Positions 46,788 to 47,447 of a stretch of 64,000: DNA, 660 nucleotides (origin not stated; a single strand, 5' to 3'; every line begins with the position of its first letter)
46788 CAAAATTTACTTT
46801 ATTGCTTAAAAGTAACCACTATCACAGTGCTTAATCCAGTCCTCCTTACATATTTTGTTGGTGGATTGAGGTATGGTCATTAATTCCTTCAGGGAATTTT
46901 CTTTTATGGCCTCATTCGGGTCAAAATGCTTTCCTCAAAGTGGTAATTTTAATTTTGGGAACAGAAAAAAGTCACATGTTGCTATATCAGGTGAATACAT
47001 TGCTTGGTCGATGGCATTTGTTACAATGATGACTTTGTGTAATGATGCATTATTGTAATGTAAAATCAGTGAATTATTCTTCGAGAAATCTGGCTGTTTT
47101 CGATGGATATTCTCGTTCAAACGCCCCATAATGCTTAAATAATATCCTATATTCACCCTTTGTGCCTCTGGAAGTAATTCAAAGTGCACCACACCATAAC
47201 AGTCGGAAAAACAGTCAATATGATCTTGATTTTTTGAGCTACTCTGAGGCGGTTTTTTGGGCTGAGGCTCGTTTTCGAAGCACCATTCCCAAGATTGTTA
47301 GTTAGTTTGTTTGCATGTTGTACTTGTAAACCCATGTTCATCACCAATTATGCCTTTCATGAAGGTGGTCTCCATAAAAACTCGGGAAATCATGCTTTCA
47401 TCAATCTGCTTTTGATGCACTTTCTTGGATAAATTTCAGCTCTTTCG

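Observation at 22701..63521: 5' half of a TEP1 (telomerase-associated / vault protein, TROVE domain) homologue with large TE-filled introns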

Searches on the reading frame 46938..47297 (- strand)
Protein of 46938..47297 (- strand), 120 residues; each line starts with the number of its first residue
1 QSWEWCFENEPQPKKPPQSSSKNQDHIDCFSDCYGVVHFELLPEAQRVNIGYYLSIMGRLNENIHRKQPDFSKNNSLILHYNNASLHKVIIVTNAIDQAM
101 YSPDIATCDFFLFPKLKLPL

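Call 60: search_protein_families(library=pfam, proteins=[window:46938-47297:-], max_evalue=0.001)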
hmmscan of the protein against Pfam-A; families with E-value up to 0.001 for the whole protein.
seq(120 aa): 1 family
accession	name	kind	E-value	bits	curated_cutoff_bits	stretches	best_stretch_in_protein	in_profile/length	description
PF01359.24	Transposase_1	-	2.3e-08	34.2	24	1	2-72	8-78/80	Transposase (partial DDE domain)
